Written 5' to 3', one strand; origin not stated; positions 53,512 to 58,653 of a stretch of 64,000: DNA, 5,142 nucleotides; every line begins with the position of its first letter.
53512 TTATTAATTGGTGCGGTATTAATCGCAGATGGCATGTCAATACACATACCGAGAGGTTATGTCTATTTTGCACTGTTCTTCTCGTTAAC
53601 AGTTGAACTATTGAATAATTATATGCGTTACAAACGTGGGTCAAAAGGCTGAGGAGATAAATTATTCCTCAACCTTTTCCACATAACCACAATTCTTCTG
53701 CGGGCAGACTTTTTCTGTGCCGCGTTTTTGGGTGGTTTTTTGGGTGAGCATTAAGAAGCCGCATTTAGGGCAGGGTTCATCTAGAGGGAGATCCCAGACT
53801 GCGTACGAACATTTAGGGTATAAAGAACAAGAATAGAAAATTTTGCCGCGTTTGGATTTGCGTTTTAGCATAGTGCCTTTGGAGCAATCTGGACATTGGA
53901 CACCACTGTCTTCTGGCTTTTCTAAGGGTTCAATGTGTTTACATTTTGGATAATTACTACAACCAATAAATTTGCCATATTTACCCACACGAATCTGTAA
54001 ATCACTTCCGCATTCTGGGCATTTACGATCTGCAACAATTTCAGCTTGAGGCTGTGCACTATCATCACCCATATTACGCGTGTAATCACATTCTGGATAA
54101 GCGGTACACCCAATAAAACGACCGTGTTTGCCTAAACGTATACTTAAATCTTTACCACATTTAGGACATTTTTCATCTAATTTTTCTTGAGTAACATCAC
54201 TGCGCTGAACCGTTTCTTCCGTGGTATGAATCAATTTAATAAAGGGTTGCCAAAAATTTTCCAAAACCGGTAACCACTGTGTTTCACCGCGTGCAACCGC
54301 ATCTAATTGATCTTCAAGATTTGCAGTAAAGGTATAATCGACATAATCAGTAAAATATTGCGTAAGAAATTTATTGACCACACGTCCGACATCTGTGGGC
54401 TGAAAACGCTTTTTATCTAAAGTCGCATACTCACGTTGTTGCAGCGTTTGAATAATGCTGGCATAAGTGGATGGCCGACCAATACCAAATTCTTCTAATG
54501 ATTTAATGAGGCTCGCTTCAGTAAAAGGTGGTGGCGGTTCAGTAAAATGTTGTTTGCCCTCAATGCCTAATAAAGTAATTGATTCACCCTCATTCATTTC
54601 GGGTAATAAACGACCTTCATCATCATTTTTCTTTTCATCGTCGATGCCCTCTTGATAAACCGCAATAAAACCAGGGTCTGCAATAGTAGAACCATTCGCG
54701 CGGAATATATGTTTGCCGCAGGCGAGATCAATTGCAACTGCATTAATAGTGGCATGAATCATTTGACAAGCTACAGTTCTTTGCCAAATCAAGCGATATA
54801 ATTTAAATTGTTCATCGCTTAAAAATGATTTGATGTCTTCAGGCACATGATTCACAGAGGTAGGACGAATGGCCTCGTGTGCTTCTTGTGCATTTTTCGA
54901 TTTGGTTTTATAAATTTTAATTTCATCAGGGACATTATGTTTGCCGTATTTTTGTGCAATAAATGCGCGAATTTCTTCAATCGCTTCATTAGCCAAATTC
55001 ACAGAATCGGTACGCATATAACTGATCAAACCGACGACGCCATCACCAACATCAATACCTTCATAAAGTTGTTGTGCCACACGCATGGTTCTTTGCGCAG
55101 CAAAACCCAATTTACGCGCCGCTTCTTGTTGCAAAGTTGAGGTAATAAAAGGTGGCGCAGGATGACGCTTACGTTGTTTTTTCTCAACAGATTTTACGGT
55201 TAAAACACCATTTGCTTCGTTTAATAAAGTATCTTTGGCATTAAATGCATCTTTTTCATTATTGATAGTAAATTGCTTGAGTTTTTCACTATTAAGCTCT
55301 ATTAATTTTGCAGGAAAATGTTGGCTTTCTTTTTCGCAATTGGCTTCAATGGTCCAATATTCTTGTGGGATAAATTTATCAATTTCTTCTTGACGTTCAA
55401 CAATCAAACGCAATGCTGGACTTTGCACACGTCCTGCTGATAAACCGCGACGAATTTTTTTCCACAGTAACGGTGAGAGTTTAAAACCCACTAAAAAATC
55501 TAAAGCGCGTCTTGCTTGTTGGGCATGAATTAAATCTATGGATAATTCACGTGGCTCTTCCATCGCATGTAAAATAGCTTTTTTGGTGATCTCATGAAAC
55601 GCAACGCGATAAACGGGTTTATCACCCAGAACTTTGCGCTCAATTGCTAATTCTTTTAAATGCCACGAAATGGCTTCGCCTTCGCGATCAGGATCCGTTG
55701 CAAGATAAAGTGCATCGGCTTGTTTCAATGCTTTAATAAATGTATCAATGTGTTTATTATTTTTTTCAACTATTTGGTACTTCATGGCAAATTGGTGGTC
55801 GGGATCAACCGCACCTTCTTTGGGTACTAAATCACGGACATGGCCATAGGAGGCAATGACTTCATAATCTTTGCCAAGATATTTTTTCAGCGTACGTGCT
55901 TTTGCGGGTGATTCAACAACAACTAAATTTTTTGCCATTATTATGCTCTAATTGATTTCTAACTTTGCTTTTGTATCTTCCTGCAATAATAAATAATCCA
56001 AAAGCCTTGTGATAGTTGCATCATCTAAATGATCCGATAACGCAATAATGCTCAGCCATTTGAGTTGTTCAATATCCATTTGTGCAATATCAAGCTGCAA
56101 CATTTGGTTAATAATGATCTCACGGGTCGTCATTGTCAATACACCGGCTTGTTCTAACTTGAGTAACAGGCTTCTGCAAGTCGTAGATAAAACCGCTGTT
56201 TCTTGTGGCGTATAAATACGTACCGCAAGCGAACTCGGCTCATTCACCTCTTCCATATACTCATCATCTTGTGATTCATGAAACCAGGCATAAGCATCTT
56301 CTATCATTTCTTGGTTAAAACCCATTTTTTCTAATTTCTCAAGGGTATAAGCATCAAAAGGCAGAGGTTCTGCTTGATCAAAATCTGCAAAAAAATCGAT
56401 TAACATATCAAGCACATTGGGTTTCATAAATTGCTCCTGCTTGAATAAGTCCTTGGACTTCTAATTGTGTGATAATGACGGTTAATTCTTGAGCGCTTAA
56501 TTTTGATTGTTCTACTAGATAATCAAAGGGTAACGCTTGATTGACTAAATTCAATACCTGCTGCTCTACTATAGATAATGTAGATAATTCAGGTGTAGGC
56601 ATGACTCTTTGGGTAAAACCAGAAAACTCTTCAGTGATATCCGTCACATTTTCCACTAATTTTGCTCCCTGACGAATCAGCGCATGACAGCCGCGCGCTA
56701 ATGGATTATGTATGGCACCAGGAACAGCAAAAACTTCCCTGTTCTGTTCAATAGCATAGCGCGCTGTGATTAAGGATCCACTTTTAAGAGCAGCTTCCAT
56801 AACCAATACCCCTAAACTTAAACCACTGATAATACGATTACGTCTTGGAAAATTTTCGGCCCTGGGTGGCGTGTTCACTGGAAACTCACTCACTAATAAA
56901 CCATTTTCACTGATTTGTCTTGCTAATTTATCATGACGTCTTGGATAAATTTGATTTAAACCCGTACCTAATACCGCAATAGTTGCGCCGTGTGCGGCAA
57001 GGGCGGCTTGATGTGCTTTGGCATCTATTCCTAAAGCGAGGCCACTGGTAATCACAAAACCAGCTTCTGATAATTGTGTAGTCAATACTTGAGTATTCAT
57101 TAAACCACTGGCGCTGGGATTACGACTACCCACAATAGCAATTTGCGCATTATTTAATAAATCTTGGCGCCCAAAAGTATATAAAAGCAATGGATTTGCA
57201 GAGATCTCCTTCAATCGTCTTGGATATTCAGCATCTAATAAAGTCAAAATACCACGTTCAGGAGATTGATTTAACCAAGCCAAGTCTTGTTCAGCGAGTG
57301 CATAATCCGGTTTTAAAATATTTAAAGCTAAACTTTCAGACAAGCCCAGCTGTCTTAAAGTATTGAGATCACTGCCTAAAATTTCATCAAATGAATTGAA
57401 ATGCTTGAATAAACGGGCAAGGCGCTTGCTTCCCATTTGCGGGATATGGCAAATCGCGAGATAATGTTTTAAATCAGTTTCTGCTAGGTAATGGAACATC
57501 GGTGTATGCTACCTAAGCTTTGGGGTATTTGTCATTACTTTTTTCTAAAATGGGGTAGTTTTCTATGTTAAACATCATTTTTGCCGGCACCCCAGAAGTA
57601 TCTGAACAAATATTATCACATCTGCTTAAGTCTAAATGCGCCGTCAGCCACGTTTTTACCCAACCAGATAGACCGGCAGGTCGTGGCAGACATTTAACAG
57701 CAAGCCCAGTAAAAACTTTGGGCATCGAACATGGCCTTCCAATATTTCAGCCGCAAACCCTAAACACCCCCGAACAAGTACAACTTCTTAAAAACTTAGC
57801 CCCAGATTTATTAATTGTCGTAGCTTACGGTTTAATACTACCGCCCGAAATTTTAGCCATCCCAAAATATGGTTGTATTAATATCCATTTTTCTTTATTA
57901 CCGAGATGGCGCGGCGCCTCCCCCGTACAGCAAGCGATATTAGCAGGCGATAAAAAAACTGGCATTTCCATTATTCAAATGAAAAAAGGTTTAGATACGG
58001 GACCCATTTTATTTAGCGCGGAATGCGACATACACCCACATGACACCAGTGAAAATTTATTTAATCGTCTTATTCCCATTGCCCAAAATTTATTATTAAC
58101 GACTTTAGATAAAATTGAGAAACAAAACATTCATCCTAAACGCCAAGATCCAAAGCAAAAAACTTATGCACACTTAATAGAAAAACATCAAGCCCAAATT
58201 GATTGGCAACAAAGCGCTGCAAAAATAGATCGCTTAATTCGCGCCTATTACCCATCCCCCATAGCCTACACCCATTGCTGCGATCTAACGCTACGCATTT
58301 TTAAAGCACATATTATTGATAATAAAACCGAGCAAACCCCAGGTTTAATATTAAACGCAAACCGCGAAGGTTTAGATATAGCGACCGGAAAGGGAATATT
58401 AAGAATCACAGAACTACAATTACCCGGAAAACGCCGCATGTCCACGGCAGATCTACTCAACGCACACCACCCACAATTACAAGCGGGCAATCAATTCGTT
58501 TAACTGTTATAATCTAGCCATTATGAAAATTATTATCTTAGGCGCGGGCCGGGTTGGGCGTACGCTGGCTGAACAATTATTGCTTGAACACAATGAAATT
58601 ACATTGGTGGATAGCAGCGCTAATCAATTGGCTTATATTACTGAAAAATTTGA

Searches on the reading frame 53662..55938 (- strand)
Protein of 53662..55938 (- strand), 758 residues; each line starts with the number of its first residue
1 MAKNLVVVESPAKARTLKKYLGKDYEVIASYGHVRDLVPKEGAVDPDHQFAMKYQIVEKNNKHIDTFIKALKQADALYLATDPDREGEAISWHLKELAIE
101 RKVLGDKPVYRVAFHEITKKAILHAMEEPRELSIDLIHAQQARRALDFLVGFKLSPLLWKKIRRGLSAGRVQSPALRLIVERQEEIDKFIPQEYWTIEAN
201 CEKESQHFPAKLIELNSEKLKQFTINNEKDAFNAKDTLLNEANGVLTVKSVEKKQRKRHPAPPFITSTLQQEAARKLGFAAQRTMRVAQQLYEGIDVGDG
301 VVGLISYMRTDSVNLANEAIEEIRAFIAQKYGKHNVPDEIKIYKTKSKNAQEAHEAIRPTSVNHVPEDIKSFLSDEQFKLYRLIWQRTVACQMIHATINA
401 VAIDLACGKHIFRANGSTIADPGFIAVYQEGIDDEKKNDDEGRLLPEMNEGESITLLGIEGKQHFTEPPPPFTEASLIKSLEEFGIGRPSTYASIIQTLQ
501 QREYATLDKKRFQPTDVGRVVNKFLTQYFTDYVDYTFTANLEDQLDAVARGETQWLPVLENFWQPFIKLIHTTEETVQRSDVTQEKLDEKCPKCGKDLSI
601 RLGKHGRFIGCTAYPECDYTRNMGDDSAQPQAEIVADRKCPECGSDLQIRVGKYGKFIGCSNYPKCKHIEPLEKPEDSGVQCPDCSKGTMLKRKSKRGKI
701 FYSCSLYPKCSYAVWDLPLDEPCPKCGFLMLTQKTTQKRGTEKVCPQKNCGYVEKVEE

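Call 43: search_protein_families(library=pfam, proteins=[window:53662-55938:-], max_evalue=0.0001)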
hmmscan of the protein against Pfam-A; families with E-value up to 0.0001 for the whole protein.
window:53662-55938:- (758 aa): 3 families
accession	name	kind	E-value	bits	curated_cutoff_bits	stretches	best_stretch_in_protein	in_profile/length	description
PF01131.25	Topoisom_bac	-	2.1e-130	435.9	35.1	1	133-559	3-410/411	DNA topoisomerase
PF01396.24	Zn_ribbon_Top1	-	1e-44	150.5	32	3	637-674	1-38/39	Topoisomerase DNA binding C4 zinc finger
PF01751.28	Toprim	-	3.2e-20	72.5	23.1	1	5-117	2-96/96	Toprim domain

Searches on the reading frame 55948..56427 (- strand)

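Call 43: search_protein_families(library=pfam, proteins=[window:55948-56427:-], max_evalue=0.0001)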
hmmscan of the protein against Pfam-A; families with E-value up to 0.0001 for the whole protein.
window:55948-56427:- (159 aa): 1 family
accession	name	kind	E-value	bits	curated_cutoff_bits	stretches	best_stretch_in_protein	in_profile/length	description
PF04361.18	DUF494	-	9.5e-27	94.1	22.6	1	5-152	1-149/153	Protein of unknown function (DUF494)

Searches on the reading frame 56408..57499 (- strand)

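Call 43: search_protein_families(library=pfam, proteins=[window:56408-57499:-], max_evalue=0.0001)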
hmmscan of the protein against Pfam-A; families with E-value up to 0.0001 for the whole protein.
window:56408-57499:- (363 aa): 2 families
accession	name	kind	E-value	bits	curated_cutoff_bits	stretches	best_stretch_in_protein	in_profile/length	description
PF02481.21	DNA_processg_A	-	3.3e-77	258.9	29.6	1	84-283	9-211/212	DNA recombination-mediator protein A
PF17782.7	DprA_WH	-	7.4e-07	29.6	22.9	1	301-354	3-57/61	DprA winged helix domain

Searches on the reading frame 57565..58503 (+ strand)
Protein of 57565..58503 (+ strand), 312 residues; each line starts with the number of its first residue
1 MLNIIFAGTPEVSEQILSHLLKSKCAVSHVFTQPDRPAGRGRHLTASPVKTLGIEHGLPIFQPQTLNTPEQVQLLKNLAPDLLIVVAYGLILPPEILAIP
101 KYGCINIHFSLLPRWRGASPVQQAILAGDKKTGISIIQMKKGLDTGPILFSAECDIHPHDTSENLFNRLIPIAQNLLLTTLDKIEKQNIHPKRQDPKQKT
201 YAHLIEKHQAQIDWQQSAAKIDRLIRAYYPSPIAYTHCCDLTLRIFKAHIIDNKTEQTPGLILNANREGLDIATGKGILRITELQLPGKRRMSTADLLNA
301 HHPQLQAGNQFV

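Call 43: search_protein_families(library=pfam, proteins=[window:57565-58503:+], max_evalue=0.0001)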
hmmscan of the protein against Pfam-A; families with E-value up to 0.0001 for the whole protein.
window:57565-58503:+ (312 aa): 2 families
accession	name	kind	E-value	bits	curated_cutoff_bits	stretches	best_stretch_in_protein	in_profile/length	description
PF00551.24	Formyl_trans_N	-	1.5e-44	152.3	26.1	1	4-179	3-179/181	Formyl transferase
PF02911.23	Formyl_trans_C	-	8.1e-28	97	21.1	1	205-301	2-99/100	Formyl transferase, C-terminal domain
